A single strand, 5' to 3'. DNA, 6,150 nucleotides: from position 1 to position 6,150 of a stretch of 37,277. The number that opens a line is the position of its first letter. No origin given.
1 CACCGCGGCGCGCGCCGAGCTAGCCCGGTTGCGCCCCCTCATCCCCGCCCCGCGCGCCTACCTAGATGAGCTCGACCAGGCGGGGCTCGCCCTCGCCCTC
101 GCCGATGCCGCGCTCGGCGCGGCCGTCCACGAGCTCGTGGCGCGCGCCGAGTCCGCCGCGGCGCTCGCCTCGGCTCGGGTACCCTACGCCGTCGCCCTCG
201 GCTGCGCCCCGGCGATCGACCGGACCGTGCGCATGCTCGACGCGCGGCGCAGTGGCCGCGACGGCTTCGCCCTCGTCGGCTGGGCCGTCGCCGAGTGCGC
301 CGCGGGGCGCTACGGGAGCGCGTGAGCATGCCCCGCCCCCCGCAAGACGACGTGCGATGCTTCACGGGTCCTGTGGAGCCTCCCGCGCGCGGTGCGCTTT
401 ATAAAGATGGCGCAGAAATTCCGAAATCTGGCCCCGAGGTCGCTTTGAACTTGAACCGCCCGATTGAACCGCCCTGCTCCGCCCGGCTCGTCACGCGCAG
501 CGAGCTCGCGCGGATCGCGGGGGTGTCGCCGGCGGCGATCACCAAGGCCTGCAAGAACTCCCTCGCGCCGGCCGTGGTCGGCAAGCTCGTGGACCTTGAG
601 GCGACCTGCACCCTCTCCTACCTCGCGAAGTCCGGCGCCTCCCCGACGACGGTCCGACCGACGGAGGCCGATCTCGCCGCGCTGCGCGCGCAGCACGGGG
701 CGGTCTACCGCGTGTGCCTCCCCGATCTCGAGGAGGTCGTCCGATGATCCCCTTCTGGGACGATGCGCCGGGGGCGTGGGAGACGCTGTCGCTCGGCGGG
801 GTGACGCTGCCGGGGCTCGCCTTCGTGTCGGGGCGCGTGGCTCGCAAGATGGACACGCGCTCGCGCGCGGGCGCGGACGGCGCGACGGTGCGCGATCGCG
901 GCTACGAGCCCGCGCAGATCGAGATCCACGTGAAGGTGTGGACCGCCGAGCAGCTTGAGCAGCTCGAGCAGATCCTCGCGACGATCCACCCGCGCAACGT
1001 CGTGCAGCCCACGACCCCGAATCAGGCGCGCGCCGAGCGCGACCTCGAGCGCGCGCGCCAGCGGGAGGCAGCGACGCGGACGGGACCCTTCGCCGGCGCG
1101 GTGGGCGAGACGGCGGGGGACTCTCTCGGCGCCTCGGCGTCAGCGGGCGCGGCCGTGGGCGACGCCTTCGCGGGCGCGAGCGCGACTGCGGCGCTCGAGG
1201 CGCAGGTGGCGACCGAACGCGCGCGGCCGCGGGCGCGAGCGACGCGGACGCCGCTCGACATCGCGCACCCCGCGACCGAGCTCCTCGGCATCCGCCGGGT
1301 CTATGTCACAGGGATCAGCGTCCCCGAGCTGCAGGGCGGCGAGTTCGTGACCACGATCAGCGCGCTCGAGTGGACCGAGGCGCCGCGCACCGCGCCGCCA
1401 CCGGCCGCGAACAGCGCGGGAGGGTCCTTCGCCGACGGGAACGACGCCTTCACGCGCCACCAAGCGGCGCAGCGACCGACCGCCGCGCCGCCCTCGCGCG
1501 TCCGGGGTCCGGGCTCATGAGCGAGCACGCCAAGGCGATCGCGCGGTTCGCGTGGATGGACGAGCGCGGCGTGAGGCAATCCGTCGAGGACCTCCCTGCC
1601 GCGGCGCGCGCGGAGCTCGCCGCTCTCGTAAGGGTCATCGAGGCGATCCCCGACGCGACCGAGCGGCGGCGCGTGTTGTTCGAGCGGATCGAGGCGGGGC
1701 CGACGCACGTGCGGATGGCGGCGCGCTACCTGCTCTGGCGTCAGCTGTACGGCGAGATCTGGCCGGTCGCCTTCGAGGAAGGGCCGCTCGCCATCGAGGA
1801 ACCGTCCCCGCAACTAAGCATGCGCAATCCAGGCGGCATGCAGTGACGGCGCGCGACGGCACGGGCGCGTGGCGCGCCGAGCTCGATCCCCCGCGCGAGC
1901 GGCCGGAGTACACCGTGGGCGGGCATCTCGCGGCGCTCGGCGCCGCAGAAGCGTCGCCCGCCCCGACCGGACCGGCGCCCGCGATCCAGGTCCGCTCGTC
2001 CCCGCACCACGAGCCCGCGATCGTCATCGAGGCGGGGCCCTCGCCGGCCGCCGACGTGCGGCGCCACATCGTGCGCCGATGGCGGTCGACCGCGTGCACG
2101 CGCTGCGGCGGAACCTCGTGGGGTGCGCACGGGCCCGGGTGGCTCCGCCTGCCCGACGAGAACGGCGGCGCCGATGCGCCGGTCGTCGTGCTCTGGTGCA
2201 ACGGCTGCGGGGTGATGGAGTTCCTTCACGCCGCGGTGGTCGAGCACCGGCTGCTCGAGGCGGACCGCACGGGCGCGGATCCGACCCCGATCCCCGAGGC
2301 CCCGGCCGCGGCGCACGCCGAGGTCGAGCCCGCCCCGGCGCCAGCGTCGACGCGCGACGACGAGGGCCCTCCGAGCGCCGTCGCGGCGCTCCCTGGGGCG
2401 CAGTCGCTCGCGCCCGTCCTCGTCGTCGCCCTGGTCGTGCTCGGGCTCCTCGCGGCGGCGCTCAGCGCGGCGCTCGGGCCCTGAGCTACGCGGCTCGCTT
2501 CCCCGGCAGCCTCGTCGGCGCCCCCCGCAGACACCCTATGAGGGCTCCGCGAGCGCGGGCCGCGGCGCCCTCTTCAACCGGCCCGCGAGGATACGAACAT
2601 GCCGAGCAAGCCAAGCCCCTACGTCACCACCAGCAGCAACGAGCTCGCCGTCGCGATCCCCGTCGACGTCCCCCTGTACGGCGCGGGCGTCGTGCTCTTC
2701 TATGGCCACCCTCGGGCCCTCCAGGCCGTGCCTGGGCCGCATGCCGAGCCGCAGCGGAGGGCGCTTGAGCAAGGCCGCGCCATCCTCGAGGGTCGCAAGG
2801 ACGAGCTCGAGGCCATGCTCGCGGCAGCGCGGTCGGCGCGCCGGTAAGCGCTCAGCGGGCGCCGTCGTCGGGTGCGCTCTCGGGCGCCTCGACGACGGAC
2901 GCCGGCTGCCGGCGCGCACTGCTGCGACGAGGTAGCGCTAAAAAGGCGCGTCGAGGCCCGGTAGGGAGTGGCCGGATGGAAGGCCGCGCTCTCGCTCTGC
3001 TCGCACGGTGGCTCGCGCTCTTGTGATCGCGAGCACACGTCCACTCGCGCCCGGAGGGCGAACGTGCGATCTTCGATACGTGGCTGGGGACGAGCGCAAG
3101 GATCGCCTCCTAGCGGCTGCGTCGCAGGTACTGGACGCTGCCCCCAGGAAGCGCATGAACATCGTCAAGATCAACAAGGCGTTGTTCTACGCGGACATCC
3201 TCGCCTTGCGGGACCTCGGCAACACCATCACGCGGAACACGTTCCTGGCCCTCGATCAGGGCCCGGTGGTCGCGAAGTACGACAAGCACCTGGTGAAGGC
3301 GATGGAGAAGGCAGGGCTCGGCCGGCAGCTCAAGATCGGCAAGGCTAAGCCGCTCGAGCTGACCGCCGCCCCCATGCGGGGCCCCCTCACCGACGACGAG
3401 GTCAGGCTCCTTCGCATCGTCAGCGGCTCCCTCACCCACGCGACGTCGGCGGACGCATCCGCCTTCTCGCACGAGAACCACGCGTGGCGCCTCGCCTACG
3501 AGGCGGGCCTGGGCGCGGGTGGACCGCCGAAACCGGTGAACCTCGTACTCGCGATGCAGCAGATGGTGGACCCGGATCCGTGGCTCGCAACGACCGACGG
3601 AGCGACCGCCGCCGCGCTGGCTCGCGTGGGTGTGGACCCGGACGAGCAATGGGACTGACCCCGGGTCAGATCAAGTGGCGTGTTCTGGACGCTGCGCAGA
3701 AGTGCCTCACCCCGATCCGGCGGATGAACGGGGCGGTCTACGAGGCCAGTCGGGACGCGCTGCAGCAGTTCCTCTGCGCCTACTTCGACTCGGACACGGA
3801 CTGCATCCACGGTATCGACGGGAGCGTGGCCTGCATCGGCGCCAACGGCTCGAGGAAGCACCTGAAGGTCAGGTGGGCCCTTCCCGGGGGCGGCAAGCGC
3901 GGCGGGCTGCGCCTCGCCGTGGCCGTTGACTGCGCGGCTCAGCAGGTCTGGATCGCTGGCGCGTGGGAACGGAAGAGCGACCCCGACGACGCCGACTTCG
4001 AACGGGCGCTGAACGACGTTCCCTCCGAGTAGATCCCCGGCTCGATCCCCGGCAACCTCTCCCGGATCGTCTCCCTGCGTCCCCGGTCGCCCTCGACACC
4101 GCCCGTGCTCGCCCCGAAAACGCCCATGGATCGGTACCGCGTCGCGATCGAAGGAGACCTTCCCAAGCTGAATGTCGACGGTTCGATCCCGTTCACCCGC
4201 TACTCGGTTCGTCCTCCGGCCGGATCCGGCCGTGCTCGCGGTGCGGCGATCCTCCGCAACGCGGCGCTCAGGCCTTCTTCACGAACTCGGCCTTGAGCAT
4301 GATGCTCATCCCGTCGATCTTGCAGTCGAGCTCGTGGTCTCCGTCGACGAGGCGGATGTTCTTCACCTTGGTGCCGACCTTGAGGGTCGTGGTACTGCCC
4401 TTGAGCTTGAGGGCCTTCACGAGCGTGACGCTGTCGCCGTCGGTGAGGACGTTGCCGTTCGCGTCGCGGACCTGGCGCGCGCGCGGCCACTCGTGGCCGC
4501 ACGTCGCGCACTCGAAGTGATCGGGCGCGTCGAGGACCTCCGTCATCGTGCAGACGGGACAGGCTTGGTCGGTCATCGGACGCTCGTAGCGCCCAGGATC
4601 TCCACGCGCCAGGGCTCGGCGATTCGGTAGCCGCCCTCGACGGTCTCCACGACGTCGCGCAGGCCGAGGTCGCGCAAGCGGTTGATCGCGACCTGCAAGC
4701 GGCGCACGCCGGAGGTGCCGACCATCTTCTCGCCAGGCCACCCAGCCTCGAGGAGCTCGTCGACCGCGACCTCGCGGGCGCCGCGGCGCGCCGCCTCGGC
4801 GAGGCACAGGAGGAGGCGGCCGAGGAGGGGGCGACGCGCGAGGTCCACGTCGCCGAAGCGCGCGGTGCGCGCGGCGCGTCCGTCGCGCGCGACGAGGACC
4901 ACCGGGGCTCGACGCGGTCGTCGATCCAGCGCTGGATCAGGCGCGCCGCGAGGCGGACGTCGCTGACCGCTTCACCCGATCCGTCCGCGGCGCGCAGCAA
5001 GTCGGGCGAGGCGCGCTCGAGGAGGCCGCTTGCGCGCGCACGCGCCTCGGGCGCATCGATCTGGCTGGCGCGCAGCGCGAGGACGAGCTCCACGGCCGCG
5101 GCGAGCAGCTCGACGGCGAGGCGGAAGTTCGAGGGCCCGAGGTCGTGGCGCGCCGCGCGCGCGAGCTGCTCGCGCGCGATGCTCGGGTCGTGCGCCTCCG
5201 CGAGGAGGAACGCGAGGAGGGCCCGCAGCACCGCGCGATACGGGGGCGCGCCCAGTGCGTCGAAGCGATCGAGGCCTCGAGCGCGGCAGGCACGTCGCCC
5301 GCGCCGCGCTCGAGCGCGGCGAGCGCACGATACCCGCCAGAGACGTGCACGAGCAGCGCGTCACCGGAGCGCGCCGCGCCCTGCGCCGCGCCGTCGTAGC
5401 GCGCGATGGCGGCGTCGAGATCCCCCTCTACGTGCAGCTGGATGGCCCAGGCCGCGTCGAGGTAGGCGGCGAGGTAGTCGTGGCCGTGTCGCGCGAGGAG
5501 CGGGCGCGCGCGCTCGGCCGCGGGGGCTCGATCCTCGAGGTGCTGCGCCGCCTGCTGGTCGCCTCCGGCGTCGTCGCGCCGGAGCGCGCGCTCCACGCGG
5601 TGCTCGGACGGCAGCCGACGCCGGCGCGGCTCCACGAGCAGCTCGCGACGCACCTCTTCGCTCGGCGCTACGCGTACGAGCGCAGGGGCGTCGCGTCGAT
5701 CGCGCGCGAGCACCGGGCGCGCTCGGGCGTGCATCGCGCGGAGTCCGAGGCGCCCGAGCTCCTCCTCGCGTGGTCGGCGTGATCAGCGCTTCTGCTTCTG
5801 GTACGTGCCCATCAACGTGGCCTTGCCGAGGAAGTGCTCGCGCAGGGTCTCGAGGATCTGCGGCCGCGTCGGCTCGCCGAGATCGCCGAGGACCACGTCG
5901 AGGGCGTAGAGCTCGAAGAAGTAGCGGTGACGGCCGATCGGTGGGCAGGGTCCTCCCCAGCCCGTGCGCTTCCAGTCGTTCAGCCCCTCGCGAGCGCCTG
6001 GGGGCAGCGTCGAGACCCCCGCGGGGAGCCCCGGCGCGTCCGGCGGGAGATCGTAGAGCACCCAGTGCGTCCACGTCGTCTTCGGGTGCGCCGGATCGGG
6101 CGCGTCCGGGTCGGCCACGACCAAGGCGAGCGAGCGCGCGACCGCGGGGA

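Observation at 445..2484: Four tightly coupled genes of unknown function: HTH, split Mu-gpN-like domain protein, small helical protein, tail-anchored zinc-ribbon protein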

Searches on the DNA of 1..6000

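Call 45: search_rna_families(source=window, start=1, end=6000, threshold=evalue, max_evalue=1)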
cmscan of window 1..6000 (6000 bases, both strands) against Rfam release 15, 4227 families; matches with E-value up to 1: 0.
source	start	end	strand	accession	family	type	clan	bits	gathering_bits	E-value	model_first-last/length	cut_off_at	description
